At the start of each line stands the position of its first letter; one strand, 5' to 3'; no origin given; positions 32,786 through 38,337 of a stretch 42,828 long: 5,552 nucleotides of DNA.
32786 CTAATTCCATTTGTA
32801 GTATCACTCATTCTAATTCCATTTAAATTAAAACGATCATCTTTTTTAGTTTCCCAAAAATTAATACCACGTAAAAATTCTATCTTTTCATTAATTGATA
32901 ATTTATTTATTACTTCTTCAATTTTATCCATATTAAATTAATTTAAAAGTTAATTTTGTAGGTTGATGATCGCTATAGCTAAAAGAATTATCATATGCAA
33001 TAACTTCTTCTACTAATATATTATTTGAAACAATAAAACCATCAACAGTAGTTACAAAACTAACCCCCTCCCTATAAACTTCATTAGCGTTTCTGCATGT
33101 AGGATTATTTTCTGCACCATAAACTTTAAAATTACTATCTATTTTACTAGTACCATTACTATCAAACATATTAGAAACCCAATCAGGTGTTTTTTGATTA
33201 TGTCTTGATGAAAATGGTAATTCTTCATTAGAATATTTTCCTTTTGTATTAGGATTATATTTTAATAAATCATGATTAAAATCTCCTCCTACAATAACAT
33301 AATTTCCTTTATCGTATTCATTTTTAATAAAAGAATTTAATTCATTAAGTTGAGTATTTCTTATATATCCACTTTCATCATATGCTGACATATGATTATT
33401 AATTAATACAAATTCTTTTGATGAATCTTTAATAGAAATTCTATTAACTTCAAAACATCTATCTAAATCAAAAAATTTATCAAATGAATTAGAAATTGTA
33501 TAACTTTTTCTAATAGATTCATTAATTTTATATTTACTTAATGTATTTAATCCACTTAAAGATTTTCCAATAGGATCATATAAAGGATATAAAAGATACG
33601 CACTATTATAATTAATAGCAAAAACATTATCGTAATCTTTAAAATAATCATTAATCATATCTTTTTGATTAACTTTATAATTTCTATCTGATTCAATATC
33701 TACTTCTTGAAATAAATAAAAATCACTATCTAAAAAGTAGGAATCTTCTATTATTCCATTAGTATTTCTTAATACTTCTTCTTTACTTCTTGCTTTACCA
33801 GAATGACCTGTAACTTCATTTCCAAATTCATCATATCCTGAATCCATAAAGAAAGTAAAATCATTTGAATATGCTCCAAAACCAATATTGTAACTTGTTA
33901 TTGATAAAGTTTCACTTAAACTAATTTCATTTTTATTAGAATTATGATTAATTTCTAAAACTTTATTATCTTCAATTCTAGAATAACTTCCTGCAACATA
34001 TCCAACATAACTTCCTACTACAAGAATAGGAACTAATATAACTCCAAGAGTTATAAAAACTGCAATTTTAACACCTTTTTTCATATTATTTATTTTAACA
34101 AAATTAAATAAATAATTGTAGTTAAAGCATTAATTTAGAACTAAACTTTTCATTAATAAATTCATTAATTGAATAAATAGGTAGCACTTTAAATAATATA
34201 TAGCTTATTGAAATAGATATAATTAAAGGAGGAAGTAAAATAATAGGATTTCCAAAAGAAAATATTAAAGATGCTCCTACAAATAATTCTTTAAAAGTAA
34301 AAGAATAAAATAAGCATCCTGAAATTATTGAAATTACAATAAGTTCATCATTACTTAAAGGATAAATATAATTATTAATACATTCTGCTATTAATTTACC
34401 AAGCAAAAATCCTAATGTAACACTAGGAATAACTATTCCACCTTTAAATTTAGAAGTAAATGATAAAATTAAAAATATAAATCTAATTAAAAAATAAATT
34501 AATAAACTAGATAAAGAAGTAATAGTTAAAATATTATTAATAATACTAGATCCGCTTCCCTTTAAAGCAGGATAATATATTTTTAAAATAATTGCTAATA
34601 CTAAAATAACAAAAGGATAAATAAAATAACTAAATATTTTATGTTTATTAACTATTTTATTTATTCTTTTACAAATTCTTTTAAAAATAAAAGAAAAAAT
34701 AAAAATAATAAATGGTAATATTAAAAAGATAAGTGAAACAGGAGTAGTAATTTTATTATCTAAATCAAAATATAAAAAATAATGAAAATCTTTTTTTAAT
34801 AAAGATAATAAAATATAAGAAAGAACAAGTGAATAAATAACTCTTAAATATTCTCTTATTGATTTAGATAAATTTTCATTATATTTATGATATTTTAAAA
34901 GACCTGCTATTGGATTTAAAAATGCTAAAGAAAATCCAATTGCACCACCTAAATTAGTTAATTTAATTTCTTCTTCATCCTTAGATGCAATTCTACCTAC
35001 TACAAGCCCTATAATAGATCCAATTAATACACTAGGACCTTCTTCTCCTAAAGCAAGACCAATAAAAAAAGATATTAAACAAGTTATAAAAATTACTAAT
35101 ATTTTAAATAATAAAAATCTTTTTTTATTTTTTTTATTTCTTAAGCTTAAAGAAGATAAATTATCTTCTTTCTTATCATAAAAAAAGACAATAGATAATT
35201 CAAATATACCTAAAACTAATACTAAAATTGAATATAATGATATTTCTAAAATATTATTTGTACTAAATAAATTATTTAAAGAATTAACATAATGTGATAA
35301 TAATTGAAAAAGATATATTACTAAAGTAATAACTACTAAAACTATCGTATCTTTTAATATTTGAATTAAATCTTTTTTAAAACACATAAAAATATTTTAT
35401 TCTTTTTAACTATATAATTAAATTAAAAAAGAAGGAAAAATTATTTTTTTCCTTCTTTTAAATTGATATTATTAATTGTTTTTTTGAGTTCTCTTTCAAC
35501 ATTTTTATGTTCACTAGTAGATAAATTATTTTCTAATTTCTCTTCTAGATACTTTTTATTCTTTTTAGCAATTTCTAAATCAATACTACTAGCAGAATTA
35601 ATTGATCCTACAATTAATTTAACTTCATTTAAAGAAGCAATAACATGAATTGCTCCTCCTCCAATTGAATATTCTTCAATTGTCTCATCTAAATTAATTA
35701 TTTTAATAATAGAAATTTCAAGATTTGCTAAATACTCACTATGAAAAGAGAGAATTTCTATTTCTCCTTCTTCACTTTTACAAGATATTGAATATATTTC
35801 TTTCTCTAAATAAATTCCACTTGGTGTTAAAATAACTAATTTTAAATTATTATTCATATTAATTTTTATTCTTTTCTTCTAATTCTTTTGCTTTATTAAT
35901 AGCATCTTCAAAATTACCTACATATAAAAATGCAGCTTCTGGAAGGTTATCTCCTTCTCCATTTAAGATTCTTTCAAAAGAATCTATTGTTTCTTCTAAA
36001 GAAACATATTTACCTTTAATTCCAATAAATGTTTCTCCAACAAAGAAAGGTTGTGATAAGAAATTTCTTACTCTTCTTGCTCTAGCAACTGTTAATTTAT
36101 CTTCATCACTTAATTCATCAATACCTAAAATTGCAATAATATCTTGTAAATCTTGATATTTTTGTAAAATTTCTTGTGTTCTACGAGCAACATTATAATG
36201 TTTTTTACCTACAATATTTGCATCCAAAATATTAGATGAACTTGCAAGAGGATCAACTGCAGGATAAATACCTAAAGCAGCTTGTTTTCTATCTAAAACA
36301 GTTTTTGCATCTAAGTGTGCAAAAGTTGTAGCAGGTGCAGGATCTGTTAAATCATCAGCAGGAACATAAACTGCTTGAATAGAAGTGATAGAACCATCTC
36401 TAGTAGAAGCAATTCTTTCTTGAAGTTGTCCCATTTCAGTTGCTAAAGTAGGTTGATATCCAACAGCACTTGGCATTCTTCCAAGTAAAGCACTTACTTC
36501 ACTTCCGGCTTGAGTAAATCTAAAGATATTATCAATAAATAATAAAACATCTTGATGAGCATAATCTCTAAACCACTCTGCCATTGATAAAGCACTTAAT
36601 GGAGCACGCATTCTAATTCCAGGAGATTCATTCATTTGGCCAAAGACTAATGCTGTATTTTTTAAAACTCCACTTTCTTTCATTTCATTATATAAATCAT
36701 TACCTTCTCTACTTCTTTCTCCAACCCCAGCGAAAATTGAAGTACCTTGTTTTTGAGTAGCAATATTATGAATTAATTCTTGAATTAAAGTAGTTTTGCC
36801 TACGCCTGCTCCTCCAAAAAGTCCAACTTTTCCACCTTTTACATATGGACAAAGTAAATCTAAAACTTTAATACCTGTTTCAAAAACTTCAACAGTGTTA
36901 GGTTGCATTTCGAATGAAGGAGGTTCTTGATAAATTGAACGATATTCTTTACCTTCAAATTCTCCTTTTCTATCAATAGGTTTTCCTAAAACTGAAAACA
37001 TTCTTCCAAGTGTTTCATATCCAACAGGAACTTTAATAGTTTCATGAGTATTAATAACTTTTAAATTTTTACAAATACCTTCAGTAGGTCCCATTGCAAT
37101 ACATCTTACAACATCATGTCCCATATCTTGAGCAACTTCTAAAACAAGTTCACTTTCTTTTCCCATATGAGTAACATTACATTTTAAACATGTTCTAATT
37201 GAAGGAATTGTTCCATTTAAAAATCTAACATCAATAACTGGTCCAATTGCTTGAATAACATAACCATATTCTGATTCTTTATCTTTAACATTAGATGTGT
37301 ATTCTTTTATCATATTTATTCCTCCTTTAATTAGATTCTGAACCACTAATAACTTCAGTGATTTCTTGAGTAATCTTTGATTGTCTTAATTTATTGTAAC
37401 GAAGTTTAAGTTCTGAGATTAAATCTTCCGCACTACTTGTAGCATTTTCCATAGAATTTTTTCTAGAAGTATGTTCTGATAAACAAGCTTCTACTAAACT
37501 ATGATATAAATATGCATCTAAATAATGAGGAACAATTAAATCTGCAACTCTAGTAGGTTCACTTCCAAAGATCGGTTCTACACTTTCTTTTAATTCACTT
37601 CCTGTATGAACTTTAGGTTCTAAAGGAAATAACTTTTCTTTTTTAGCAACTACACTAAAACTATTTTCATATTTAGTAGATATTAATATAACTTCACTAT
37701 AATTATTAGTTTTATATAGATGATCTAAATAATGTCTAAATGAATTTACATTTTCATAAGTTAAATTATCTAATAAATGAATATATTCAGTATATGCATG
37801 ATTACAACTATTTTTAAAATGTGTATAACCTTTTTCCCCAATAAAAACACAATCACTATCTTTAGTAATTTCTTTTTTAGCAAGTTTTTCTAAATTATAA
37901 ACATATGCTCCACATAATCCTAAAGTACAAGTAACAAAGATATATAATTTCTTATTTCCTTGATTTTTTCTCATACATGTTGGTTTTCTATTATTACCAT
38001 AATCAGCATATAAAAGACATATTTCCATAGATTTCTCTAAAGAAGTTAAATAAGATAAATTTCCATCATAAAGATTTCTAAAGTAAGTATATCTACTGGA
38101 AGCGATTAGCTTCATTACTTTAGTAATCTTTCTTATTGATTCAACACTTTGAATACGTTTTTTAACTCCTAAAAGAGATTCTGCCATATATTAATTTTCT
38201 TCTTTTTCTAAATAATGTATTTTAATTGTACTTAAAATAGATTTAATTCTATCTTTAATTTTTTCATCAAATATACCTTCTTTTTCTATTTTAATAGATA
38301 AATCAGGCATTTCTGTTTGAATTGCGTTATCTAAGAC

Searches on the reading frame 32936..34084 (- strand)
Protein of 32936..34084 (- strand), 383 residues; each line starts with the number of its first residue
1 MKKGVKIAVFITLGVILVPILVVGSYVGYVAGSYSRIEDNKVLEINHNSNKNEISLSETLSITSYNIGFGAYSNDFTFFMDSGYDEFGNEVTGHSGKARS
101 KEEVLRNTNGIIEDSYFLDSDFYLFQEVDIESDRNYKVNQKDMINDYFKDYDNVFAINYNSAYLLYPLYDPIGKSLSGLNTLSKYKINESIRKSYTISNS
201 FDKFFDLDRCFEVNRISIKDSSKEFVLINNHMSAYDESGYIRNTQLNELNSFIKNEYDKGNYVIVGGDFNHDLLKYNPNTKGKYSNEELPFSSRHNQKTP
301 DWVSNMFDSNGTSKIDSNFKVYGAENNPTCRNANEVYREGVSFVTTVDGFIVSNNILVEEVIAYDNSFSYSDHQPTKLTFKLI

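Call 40: search_protein_families(library=pfam, proteins=[window:32936-34084:-], max_evalue=0.0001)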
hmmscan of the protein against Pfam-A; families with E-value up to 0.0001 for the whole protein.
window:32936-34084:- (383 aa): 1 family
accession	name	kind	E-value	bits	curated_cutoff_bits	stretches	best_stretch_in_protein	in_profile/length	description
PF03372.29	Exo_endo_phos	-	3.7e-05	24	24.5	1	107-366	21-216/225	Endonuclease/Exonuclease/phosphatase family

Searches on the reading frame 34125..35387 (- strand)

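Call 40: search_protein_families(library=pfam, proteins=[window:34125-35387:-], max_evalue=0.0001)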
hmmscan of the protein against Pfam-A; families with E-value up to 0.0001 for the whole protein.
window:34125-35387:- (421 aa): 1 family
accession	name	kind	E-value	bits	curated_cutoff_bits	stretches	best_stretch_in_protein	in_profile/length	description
PF00654.25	Voltage_CLC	-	1.8e-37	129.8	24.8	1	88-398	32-344/346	Voltage gated chloride channel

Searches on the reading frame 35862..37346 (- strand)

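Call 40: search_protein_families(library=pfam, proteins=[window:35862-37346:-], max_evalue=0.0001)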
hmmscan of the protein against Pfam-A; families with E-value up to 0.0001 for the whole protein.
window:35862-37346:- (495 aa): 3 families
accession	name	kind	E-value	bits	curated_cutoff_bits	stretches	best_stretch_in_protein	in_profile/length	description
PF00006.31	ATP-synt_ab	-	1.3e-73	247.7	29.5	1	158-371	1-213/213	ATP synthase alpha/beta family, nucleotide-binding domain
PF22919.1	ATP-synt_VA_C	-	3.8e-17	62.6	24.7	1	376-463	5-95/101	C-terminal domain of V and A type ATP synthase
PF02874.29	ATP-synt_ab_N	-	5.8e-14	52.8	20.9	1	30-100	1-68/69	ATP synthase alpha/beta family, beta-barrel domain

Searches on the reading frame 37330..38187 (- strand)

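Call 40: search_protein_families(library=pfam, proteins=[window:37330-38187:-], max_evalue=0.0001)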
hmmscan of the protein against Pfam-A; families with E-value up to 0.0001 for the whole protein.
window:37330-38187:- (286 aa): 1 family
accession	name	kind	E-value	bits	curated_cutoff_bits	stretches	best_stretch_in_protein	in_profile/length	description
PF00231.24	ATP-synt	-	1.6e-60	205.7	39.9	1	7-284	4-283/285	ATP synthase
